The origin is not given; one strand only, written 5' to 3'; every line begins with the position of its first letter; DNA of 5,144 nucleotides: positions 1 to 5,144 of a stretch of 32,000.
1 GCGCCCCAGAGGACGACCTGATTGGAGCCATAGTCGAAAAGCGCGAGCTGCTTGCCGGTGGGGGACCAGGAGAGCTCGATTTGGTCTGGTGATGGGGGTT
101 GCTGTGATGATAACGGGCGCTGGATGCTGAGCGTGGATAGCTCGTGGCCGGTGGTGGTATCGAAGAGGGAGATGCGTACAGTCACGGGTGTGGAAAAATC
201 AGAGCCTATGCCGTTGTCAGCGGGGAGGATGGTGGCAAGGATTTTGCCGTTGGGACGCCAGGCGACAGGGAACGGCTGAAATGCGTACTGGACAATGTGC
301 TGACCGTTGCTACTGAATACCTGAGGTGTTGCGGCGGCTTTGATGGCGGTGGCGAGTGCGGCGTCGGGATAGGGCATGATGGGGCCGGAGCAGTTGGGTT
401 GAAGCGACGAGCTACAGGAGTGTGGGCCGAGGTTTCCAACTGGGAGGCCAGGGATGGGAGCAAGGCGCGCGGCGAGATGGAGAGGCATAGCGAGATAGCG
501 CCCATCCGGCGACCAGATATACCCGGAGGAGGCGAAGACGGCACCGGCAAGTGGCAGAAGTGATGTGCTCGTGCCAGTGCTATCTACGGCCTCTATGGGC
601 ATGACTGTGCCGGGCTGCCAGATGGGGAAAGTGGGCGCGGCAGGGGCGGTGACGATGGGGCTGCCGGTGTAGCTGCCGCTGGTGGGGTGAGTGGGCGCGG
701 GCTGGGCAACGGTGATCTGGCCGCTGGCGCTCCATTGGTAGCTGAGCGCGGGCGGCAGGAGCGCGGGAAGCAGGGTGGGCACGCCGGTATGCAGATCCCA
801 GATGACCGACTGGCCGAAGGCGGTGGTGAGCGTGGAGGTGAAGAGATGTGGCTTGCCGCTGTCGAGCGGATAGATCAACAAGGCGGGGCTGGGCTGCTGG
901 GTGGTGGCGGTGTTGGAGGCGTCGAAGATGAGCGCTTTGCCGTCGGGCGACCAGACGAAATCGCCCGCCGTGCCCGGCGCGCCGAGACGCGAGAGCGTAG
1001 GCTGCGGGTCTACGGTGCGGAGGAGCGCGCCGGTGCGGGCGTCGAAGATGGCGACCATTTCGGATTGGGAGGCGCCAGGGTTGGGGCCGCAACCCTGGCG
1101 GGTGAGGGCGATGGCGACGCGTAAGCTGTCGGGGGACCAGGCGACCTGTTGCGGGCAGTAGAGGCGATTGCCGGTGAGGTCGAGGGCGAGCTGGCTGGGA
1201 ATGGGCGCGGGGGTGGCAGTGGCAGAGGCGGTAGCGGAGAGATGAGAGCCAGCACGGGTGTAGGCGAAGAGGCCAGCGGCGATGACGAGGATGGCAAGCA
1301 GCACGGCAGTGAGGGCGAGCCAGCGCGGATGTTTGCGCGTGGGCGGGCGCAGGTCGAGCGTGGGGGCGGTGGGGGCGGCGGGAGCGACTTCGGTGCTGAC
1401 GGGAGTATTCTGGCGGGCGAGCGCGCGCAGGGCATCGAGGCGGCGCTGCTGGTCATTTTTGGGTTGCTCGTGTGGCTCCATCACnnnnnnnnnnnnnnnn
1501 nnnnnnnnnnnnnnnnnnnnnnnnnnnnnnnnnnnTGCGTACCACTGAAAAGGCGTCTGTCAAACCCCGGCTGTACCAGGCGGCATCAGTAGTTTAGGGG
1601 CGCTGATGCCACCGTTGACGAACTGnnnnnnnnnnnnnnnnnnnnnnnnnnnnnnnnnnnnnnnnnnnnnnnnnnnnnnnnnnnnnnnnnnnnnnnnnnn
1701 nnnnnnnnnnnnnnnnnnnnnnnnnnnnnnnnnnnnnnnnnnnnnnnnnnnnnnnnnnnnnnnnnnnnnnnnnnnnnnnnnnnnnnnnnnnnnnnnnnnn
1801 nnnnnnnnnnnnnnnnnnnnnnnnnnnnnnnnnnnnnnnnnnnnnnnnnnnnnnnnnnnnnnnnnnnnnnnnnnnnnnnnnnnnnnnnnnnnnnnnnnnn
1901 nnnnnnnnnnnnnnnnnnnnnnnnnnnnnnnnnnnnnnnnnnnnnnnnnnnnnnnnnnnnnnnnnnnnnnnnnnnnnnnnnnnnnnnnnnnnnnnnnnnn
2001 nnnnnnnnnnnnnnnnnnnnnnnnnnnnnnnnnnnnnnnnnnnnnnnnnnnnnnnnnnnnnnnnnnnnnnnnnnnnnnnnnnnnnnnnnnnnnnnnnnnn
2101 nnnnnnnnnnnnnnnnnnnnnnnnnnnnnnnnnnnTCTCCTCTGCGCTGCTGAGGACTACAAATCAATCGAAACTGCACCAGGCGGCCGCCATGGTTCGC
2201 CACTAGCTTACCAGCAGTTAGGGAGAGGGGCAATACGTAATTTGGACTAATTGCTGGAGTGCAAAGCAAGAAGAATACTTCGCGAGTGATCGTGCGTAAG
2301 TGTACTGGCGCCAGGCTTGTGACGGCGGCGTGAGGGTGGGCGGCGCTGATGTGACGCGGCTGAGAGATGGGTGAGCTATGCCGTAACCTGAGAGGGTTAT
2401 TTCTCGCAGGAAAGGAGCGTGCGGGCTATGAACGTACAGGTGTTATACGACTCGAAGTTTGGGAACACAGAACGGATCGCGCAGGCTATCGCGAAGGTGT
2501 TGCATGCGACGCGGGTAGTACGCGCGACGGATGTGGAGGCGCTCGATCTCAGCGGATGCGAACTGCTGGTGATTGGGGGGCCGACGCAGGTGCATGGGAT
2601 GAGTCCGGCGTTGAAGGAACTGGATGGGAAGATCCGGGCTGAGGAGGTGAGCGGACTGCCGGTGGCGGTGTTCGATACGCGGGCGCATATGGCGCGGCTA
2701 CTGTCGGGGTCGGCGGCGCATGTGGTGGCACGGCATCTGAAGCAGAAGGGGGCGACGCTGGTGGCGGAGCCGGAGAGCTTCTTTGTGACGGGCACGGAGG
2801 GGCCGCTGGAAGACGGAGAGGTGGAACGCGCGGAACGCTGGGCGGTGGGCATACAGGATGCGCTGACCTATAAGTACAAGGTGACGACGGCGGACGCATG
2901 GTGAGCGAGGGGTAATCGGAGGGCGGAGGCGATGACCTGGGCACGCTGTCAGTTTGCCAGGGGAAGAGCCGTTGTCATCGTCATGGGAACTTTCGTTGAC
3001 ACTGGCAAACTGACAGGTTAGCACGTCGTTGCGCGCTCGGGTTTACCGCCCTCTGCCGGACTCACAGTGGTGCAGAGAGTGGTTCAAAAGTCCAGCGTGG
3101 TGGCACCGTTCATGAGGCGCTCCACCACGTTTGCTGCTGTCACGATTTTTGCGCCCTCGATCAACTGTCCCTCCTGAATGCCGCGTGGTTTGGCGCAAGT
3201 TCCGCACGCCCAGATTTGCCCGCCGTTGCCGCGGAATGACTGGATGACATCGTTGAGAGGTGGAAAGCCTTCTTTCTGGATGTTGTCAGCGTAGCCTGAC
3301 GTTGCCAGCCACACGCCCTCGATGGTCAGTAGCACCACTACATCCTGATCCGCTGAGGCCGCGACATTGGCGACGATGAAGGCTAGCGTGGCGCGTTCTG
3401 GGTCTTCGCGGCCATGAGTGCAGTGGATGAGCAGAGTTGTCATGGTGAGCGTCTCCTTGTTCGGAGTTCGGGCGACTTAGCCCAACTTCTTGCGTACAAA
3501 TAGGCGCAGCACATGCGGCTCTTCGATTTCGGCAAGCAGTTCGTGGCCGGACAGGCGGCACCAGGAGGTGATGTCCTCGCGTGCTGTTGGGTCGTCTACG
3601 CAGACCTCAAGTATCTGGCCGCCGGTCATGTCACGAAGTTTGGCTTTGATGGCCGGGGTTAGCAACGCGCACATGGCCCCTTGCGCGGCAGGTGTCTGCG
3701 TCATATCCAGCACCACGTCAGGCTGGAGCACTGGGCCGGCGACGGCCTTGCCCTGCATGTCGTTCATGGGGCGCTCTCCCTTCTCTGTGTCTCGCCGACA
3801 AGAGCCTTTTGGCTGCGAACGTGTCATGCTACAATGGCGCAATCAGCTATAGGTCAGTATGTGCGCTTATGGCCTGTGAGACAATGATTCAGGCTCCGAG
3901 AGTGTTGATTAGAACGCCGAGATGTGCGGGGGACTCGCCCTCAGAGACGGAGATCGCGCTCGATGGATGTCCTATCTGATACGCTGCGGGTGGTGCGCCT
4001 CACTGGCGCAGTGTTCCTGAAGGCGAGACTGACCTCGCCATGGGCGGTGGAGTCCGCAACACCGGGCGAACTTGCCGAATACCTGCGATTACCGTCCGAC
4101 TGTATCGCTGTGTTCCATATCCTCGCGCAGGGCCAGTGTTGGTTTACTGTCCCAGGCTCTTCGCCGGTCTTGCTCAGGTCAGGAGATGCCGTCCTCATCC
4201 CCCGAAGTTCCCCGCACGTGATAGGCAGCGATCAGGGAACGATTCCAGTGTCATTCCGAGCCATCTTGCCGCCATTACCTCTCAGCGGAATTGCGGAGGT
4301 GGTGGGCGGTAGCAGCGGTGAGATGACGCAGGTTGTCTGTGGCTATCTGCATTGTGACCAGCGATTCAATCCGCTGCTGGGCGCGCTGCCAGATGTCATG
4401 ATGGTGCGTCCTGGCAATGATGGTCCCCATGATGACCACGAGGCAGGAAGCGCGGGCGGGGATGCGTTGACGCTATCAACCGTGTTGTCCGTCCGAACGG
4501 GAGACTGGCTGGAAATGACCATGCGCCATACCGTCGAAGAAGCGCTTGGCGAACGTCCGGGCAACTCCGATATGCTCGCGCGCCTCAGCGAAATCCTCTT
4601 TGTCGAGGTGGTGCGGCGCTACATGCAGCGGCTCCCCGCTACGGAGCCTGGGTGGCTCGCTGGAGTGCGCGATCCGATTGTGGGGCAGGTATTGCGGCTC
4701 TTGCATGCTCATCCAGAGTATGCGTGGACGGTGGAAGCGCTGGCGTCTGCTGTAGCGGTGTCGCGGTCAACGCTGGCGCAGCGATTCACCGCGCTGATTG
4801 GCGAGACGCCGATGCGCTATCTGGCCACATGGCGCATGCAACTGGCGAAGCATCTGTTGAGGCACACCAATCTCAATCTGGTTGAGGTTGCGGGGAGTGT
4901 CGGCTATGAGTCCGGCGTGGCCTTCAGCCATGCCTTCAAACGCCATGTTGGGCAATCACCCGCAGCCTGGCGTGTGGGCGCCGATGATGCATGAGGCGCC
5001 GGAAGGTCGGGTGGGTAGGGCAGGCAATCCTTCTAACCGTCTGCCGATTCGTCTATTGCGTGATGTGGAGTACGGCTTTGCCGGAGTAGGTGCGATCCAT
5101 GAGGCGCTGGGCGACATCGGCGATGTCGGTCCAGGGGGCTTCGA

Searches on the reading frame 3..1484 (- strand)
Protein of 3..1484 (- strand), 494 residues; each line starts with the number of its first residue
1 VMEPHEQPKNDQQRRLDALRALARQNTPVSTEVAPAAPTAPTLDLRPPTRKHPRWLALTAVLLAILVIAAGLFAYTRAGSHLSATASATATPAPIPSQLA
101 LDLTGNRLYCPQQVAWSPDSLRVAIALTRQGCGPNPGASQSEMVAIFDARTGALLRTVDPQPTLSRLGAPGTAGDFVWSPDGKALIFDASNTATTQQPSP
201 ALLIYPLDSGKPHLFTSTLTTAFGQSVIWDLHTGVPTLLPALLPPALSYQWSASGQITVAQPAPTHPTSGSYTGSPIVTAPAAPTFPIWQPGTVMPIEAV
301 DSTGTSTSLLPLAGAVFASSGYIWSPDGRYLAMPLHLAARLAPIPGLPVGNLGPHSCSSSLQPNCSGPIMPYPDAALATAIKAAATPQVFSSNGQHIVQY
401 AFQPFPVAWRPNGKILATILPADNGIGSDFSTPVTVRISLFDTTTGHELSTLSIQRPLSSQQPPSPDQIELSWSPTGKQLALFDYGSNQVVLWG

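Call 23: search_protein_families(library=pfam, proteins=[window:3-1484:-], max_evalue=0.01)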
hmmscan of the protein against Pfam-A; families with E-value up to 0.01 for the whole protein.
window:3-1484:- (494 aa): 1 family
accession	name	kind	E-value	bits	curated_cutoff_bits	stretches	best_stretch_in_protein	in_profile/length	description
PF07676.18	PD40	-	1.5e-09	38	20.9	0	170-187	8-25/38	WD40-like Beta Propeller Repeat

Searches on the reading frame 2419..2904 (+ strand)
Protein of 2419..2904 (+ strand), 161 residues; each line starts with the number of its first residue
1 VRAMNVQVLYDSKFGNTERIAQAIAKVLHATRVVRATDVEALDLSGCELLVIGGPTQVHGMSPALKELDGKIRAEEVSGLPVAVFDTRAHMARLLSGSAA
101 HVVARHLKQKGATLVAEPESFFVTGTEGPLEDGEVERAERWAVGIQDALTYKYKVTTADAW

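Call 23: search_protein_families(library=pfam, proteins=[window:2419-2904:+], max_evalue=0.01)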
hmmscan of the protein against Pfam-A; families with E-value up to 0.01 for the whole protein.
window:2419-2904:+ (161 aa): 3 families
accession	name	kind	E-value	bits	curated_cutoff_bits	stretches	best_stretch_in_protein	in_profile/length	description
PF12724.12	Flavodoxin_5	-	3.5e-08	34.3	27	1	8-85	2-81/145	Flavodoxin domain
PF00258.30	Flavodoxin_1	-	3.8e-08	34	25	1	8-141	1-143/143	Flavodoxin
PF12641.12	Flavodoxin_3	-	0.00063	20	27.5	1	8-53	2-47/160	Flavodoxin domain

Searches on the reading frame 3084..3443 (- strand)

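Call 23: search_protein_families(library=pfam, proteins=[window:3084-3443:-], max_evalue=0.01)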
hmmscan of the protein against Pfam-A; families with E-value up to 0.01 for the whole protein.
window:3084-3443:- (119 aa): 2 families
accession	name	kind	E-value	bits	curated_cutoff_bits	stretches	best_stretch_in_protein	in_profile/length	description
PF02635.20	DsrE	-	1.6e-15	57.7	22.7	1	5-118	4-115/116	DsrE/DsrF-like family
PF13686.11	DrsE_2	-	3.1e-07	30.9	25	0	52-116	90-154/156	DsrE/DsrF/DrsH-like family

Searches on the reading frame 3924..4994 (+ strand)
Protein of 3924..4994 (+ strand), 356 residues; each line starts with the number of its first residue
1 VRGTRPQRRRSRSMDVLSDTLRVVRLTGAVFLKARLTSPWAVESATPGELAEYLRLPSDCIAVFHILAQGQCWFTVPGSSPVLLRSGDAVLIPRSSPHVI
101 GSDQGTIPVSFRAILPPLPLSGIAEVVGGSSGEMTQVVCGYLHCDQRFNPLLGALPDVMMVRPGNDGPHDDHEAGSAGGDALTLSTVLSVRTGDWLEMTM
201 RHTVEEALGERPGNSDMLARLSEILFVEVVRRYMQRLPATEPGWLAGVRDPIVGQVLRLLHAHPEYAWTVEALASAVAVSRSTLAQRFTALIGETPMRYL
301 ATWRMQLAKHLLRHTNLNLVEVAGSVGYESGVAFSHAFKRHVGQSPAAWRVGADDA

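Call 13: search_protein_families(library=pfam, proteins=[window:3924-4994:+], max_evalue=0.01)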
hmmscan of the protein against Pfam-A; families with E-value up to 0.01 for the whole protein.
window:3924-4994:+ (356 aa): 4 families
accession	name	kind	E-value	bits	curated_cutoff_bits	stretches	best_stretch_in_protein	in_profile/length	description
PF12852.13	Cupin_6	-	4.5e-39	134.5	26.7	2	15-165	1-138/183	Cupin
PF12833.13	HTH_18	-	1.6e-22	80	33.6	1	273-350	1-78/80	Helix-turn-helix domain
PF00165.29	HTH_AraC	-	2.5e-15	56.6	26.6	2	312-350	1-41/42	Bacterial regulatory helix-turn-helix proteins, AraC family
PF02311.25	AraC_binding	-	0.0015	18.7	21.1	1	62-118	24-78/135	AraC-like ligand binding domain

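Call 14: search_protein_families(library=phrogs, proteins=[window:3924-4994:+], max_evalue=0.001)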
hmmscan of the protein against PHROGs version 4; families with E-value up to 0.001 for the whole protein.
window:3924-4994:+ (356 aa): 5 families
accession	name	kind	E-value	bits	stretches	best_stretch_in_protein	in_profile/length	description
phrog_11275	-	unknown function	2.1e-23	83.8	1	248-352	217-321/338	-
phrog_1450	-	unknown function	2.8e-20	74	1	241-347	140-244/254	-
phrog_7620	-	transcription regulation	8.2e-12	45.4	1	265-350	562-649/678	transcriptional regulator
phrog_30333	-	unknown function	2.1e-08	34.7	1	257-350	13-106/297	-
phrog_27247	-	unknown function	0.00016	22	1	260-344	30-113/327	-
